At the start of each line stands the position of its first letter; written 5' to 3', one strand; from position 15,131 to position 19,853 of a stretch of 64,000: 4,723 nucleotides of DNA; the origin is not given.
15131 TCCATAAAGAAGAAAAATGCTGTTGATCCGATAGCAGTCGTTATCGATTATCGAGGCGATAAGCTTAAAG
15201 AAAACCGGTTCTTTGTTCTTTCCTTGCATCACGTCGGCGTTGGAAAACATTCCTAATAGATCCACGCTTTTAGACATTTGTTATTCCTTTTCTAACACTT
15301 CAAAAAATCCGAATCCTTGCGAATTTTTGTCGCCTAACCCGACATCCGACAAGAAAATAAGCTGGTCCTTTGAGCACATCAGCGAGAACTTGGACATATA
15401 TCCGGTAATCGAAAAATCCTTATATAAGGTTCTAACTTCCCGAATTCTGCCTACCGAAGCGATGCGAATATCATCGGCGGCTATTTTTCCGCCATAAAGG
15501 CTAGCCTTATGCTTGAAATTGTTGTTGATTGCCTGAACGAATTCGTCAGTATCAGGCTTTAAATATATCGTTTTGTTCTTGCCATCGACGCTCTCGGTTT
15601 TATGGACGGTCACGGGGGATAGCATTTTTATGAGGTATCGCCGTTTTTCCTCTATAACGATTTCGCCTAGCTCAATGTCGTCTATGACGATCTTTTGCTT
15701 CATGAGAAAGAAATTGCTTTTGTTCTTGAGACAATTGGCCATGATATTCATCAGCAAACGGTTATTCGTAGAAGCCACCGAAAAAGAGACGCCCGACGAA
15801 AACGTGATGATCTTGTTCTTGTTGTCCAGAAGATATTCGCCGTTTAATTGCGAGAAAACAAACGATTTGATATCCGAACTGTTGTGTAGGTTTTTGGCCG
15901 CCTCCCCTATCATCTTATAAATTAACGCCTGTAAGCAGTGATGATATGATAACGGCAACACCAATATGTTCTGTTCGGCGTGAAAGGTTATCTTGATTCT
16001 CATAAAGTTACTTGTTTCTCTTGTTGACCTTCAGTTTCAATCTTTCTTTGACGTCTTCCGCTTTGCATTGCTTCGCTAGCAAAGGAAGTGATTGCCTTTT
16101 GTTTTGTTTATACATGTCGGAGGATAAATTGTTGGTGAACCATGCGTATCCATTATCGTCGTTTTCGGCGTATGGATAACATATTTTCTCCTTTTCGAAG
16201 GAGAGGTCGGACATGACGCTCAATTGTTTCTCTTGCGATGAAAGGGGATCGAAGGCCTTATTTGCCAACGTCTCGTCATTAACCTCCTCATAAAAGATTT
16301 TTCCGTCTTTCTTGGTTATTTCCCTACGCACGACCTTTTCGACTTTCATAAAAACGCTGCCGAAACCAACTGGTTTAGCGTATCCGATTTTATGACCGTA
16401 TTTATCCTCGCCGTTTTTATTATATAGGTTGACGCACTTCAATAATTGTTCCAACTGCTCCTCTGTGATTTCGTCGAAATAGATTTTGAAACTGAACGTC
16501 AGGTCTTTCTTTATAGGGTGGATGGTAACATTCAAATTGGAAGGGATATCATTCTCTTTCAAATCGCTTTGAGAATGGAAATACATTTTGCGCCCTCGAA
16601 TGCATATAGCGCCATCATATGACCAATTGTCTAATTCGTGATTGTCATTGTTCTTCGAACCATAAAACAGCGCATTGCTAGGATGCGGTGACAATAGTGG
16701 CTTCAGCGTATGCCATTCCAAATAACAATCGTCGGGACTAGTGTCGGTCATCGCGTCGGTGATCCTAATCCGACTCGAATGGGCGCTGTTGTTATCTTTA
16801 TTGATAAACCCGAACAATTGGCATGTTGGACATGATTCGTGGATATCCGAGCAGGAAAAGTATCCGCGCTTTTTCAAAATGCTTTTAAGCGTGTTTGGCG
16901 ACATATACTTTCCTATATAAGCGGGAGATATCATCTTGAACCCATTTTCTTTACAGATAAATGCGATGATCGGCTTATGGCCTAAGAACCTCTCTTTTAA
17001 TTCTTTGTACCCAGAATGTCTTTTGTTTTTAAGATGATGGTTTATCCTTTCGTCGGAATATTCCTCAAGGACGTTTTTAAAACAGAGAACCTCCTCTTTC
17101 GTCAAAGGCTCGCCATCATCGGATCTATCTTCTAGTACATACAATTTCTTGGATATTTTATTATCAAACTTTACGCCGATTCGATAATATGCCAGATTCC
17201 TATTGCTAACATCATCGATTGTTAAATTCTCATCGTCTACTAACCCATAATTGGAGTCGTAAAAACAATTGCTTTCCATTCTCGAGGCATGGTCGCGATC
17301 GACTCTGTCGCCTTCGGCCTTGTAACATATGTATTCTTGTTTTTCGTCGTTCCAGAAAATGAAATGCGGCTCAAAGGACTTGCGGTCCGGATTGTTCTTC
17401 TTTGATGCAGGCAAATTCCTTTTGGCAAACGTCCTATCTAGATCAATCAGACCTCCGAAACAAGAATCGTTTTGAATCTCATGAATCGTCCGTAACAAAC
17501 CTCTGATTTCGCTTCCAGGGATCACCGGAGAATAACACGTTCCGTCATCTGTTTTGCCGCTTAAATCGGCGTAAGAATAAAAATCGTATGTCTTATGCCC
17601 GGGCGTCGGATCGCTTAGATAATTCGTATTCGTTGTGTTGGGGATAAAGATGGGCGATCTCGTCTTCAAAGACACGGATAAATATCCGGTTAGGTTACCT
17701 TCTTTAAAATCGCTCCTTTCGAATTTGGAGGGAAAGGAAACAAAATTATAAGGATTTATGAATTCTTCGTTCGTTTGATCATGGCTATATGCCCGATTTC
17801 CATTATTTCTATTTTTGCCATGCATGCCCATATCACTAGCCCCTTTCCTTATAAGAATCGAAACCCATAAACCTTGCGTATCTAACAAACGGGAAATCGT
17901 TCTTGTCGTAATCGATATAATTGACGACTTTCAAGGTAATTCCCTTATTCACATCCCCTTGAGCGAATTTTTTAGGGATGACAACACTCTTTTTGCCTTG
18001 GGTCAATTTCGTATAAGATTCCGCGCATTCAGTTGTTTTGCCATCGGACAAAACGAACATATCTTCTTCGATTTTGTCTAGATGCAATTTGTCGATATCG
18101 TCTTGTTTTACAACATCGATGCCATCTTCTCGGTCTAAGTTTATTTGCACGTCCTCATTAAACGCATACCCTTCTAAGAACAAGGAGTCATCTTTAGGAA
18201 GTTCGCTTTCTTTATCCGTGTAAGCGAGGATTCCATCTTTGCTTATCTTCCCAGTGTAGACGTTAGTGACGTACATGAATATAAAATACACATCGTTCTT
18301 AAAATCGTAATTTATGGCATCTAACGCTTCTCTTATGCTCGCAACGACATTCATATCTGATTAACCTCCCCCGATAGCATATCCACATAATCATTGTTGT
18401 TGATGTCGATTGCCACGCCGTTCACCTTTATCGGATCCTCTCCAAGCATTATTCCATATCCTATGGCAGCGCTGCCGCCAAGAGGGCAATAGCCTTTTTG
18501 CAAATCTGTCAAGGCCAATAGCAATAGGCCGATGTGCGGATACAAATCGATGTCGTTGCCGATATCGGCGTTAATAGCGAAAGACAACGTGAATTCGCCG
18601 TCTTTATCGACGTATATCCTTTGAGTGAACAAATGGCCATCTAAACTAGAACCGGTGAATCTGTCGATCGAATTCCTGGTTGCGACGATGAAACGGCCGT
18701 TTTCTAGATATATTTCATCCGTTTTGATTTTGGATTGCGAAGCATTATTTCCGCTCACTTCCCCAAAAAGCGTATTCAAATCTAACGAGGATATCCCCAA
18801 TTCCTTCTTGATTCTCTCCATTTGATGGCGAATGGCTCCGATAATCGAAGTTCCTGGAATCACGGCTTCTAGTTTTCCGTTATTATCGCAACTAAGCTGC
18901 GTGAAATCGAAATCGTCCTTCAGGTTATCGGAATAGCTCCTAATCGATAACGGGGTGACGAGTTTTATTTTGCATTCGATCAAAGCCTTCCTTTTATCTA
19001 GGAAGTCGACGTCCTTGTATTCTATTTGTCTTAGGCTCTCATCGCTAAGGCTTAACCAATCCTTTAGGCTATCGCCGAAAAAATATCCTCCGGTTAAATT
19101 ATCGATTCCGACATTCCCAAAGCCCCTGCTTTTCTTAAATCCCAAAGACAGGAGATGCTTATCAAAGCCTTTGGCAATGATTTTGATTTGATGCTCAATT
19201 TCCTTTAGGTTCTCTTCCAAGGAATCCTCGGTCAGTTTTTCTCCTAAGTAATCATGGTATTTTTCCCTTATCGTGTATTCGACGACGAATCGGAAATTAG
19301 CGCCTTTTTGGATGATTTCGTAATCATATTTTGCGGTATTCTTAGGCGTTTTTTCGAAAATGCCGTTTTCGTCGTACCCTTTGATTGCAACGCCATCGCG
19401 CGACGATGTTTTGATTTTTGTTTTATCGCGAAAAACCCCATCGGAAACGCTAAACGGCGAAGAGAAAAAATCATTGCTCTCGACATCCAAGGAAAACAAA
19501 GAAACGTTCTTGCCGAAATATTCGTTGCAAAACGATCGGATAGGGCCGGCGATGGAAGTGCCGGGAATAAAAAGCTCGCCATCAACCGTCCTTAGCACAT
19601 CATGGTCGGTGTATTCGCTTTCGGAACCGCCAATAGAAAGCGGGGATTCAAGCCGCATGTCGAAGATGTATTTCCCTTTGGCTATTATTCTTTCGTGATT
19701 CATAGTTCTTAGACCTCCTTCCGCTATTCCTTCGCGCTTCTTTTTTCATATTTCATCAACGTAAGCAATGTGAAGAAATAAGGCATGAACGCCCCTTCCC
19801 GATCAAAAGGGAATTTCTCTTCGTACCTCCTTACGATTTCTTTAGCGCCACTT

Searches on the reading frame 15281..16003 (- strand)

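Call 5: search_protein_families(library=pfam, proteins=[window:15281-16003:-], max_evalue=0.01)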
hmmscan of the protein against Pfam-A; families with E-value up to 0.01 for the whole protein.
window:15281-16003:- (240 aa): 2 families
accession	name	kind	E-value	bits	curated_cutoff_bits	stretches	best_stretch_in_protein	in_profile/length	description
PF01881.21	Cas_Cas6_C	-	3.5e-26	92.9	23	1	120-236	8-125/125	CRISPR associated protein Cas6, C-terminal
PF21350.2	Cas6_I-A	-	1.4e-05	25.7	27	1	16-109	2-99/101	CRISPR-associated protein Cas6, N-terminal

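Call 6: search_protein_families(library=ncbifam, proteins=[window:15281-16003:-], max_evalue=0.01)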
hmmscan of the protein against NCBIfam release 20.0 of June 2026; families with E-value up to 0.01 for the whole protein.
window:15281-16003:- (240 aa): 1 family
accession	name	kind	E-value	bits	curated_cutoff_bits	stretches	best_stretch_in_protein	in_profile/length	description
TIGR01877.1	cas_cas6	equivalog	1.1e-29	104.3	58.65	1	39-235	2-200/200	CRISPR-associated endoribonuclease Cas6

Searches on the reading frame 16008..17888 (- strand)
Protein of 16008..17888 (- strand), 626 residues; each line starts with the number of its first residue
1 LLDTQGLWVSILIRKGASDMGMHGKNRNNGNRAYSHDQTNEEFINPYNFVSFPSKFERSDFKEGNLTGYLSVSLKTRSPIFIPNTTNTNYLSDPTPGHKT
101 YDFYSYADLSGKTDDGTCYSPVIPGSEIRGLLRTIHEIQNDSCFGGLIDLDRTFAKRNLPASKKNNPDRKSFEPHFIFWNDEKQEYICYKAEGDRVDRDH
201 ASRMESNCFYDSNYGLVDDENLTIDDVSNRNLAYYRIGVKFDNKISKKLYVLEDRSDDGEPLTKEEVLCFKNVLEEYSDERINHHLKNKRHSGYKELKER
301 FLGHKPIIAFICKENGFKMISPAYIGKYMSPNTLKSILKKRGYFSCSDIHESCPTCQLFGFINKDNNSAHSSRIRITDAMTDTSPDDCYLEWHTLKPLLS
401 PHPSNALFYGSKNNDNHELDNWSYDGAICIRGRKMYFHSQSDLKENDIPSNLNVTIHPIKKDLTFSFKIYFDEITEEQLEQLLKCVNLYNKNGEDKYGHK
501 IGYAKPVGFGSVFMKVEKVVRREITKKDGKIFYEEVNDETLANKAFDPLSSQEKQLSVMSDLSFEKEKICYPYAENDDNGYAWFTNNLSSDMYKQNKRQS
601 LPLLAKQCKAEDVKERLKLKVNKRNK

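Call 5: search_protein_families(library=pfam, proteins=[window:16008-17888:-], max_evalue=0.01)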
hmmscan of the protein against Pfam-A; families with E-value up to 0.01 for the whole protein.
window:16008-17888:- (626 aa): 1 family
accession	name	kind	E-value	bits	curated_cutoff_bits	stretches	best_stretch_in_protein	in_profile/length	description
PF03787.20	RAMPs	-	5.1e-10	40.6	22.1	2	74-219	2-102/189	RAMP superfamily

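Call 6: search_protein_families(library=ncbifam, proteins=[window:16008-17888:-], max_evalue=0.01)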
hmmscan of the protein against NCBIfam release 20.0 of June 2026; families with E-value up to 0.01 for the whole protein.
window:16008-17888:- (626 aa): 4 families
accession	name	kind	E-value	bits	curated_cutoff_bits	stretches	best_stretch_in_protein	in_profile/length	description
TIGR03986.1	TIGR03986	equivalog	2.6e-64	218.6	161.35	2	265-535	257-527/568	TIGR03986 family type III CRISPR-associated RAMP protein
NF041225.1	Cas_III-E_gRAMP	equivalog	6.4e-31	106.7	700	2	353-577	1387-1601/1636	type III-E CRISPR-associated gRAMP effector Cas7-11e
NF049957.1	Cas_III-I_gRAMP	exception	7.4e-09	34.1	800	1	347-517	866-1025/1076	type III-I CRISPR-associated gRAMP effector Cas7-11i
TIGR02582.1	cas7_TM1809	equivalog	0.0034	17.4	90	0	116-148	38-64/203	type III-A CRISPR-associated RAMP protein Csm3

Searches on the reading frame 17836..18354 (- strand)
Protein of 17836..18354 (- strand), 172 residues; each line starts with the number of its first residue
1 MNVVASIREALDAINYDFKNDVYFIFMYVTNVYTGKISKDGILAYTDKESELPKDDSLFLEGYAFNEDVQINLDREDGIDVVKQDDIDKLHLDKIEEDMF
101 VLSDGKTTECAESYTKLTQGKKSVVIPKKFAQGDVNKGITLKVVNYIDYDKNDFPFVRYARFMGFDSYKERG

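Call 5: search_protein_families(library=pfam, proteins=[window:17836-18354:-], max_evalue=0.01)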
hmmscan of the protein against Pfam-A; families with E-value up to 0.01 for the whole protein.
window:17836-18354:- (172 aa): 0 families

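Call 6: search_protein_families(library=ncbifam, proteins=[window:17836-18354:-], max_evalue=0.01)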
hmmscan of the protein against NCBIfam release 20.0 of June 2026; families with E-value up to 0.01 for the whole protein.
window:17836-18354:- (172 aa): 1 family
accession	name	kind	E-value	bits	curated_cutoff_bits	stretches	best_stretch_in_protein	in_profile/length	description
TIGR03984.2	TIGR03984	equivalog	1.1e-08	35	35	1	9-165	1-168/170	type III-D CRISPR-associated protein Csx19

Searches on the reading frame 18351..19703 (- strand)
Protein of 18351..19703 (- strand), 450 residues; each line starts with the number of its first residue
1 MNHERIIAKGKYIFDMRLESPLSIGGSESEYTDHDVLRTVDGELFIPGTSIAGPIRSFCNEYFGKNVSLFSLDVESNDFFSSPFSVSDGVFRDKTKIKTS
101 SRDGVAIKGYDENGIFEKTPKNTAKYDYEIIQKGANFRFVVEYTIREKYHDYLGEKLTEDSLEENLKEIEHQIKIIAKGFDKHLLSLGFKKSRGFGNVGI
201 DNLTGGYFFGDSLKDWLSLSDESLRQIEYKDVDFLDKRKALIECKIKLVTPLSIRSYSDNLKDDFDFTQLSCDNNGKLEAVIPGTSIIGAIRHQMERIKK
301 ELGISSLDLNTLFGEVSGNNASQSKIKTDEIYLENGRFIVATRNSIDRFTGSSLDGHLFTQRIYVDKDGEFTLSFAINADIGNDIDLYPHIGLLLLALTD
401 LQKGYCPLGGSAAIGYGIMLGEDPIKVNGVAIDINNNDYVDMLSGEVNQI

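Call 5: search_protein_families(library=pfam, proteins=[window:18351-19703:-], max_evalue=0.01)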
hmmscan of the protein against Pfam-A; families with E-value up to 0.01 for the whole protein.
window:18351-19703:- (450 aa): 1 family
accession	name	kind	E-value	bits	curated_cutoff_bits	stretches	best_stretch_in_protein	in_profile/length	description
PF03787.20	RAMPs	-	5.6e-26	92.7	22.1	2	17-198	3-188/189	RAMP superfamily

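Call 6: search_protein_families(library=ncbifam, proteins=[window:18351-19703:-], max_evalue=0.01)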
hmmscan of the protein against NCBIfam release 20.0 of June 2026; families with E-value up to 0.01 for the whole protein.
window:18351-19703:- (450 aa): 6 families
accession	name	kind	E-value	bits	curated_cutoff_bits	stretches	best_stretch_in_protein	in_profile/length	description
TIGR02581.1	cas_cyan_RAMP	equivalog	2e-21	76.6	108.05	4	318-418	113-207/216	type III CRISPR-associated RAMP protein Csx7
TIGR02582.1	cas7_TM1809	equivalog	8.4e-11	42.2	90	0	15-65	9-64/203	type III-A CRISPR-associated RAMP protein Csm3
NF041225.1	Cas_III-E_gRAMP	equivalog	2.9e-09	34.9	700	1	220-419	633-834/1636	type III-E CRISPR-associated gRAMP effector Cas7-11e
TIGR03986.1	TIGR03986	equivalog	6.9e-07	29.1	161.35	1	242-297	36-90/568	TIGR03986 family type III CRISPR-associated RAMP protein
NF049957.1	Cas_III-I_gRAMP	exception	0.00012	20.2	800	1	271-419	554-704/1076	type III-I CRISPR-associated gRAMP effector Cas7-11i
TIGR01899.1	cas_TM1807_csm5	equivalog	0.0011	18.5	38.3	0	37-67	103-134/364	type III-A CRISPR-associated RAMP protein Csm5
